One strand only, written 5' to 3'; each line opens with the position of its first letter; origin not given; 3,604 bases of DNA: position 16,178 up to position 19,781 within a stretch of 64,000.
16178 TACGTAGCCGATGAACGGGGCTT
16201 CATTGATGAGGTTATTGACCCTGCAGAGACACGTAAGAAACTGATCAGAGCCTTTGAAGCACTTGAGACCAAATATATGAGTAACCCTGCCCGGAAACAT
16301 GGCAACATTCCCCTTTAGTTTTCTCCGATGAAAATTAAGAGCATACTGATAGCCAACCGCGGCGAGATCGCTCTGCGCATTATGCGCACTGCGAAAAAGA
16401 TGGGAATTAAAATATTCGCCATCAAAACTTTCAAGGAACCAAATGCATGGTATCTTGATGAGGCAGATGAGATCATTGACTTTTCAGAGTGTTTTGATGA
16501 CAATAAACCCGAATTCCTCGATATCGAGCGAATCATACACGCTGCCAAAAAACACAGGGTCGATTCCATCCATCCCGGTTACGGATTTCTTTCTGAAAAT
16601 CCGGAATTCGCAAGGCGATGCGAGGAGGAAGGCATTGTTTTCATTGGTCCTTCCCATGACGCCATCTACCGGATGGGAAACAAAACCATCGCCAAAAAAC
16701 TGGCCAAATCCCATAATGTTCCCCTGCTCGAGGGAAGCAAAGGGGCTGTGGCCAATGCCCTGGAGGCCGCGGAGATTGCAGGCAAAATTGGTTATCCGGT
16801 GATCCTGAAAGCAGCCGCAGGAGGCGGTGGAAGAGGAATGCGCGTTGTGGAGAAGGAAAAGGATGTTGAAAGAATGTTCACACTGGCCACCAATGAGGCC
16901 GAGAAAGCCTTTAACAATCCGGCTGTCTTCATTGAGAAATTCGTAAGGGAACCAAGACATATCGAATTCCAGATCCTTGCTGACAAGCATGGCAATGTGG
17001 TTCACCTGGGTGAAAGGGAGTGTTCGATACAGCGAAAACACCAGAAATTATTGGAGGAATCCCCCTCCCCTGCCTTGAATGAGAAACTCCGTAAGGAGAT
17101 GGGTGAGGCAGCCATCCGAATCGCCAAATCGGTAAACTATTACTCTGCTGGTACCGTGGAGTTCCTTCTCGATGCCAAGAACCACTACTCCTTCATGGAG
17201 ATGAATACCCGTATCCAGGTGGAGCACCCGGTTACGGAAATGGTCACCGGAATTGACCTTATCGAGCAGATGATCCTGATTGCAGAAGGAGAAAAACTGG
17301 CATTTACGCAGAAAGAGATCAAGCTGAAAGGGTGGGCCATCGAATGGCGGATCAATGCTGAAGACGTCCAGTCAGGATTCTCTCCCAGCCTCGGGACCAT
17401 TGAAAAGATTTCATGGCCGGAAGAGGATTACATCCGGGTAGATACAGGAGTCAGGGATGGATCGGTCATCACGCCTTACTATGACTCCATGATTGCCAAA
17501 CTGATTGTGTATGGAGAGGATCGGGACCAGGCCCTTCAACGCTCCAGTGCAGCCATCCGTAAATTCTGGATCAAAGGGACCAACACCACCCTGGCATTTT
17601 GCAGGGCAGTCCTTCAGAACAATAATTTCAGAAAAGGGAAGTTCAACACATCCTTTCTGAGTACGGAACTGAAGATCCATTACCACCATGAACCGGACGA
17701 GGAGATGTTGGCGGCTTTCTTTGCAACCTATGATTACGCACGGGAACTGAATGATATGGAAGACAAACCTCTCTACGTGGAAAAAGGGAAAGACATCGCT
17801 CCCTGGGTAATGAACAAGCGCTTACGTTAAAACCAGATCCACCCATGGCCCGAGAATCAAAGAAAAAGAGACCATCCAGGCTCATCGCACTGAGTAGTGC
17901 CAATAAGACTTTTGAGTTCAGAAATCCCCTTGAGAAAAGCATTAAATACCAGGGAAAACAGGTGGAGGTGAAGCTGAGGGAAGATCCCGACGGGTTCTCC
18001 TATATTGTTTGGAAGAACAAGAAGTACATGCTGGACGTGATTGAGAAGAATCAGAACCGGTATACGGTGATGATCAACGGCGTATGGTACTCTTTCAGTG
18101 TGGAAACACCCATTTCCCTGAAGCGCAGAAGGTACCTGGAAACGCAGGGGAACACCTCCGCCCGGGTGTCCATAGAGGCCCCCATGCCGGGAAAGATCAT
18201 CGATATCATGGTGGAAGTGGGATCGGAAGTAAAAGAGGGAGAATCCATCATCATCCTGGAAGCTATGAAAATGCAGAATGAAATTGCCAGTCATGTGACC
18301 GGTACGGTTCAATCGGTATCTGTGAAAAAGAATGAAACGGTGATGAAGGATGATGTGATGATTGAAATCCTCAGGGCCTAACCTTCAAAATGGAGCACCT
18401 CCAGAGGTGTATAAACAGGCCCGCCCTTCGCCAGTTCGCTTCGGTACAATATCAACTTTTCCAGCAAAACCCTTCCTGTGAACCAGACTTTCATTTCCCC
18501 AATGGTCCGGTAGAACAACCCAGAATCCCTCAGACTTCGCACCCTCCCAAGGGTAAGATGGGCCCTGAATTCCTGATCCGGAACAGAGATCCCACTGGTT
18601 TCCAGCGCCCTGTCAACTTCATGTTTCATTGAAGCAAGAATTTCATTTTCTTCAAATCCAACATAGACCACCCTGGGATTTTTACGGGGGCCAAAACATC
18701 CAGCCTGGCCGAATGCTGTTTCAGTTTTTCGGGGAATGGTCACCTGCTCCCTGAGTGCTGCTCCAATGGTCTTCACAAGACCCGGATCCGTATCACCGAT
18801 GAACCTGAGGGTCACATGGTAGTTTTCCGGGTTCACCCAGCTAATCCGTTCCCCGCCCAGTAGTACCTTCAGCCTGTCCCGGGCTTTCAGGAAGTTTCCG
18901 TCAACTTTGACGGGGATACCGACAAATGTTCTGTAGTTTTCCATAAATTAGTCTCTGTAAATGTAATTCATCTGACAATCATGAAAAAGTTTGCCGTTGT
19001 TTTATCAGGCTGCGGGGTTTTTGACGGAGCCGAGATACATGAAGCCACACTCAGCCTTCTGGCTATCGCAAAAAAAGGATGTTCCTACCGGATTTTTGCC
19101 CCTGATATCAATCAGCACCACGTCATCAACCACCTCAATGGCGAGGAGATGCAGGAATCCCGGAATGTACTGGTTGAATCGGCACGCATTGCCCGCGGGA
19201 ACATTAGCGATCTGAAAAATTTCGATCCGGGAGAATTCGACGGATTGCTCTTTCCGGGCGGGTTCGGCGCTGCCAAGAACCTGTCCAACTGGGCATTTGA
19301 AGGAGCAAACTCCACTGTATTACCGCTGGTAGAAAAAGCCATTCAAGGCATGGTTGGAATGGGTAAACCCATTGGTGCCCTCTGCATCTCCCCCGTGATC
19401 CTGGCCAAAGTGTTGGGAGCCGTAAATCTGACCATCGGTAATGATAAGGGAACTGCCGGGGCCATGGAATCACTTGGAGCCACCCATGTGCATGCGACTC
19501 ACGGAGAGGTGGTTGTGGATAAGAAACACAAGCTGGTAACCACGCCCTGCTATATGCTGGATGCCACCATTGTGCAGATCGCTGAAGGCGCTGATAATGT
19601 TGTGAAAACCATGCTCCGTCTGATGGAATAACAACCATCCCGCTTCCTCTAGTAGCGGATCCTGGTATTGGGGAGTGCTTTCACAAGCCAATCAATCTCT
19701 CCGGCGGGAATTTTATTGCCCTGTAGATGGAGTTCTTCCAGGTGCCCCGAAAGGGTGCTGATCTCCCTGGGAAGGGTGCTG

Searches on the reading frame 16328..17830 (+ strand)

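Call 14: search_protein_families(library=pfam, proteins=[window:16328-17830:+], max_evalue=0.001)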
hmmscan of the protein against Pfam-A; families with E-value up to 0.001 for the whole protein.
window:16328-17830:+ (500 aa): 7 families
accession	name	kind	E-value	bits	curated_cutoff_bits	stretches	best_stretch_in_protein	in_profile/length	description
PF02786.22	CPSase_L_D2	-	7.8e-77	258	19.8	1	119-325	2-209/211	Carbamoyl-phosphate synthase L chain, ATP binding domain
PF00289.28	Biotin_carb_N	-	3.9e-39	134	25.5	1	3-113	2-110/110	Biotin carboxylase, N-terminal domain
PF02785.25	Biotin_carb_C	-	1.7e-36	125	32.4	1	339-445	1-107/108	Biotin carboxylase C-terminal domain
PF07478.18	Dala_Dala_lig_C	-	4.7e-10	39.8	24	1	147-294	28-174/204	D-ala D-ala ligase C-terminus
PF02222.28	ATP-grasp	-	8.7e-09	35.7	27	1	142-292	17-159/179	ATP-grasp domain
PF08443.16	RimK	-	1.7e-05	24.9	21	1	153-316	36-185/188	RimK-like ATP-grasp domain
PF02655.19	ATP-grasp_3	-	0.00046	20.7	23.2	0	122-297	8-158/160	ATP-grasp domain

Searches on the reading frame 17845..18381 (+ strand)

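Call 14: search_protein_families(library=pfam, proteins=[window:17845-18381:+], max_evalue=0.001)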
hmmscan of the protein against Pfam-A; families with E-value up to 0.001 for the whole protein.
window:17845-18381:+ (178 aa): 4 families
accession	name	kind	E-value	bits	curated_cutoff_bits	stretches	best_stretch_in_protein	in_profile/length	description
PF00364.28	Biotin_lipoyl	-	2.5e-18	66.1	22.1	1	110-175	3-73/73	Biotin-requiring enzyme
PF13533.13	Biotin_lipoyl_2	-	9.5e-07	28.9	29.8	0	108-138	1-31/32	Biotin-lipoyl like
PF16576.10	HlyD_D23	-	3.6e-05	23.6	30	0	97-139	98-140/214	Barrel-sandwich domain of CusB or HlyD membrane-fusion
PF01597.25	GCV_H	-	0.00016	22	22.2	1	114-161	29-77/122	Glycine cleavage H-protein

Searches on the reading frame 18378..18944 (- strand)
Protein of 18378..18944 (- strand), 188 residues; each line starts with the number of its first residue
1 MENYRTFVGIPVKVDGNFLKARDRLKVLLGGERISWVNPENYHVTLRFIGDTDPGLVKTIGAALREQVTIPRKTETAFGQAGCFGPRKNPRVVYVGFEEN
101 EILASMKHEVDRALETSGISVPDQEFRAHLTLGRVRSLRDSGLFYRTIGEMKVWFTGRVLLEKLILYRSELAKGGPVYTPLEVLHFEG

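Call 14: search_protein_families(library=pfam, proteins=[window:18378-18944:-], max_evalue=0.001)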
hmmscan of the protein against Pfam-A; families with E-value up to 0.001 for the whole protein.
window:18378-18944:- (188 aa): 2 families
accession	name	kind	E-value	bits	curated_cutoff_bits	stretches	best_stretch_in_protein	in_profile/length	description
PF02834.22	LigT_PEase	-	3.7e-19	69.1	23.3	2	9-94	2-87/87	LigT like Phosphoesterase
PF13563.12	2_5_RNA_ligase2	-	5.7e-08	33.4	27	1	42-169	26-148/152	2'-5' RNA ligase superfamily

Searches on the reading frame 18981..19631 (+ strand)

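Call 14: search_protein_families(library=pfam, proteins=[window:18981-19631:+], max_evalue=0.001)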
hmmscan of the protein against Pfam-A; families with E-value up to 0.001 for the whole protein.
window:18981-19631:+ (216 aa): 1 family
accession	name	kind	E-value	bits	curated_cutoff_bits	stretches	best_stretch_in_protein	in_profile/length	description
PF01965.30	DJ-1_PfpI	-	5.5e-06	26.7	26.6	1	14-187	8-148/165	DJ-1/PfpI family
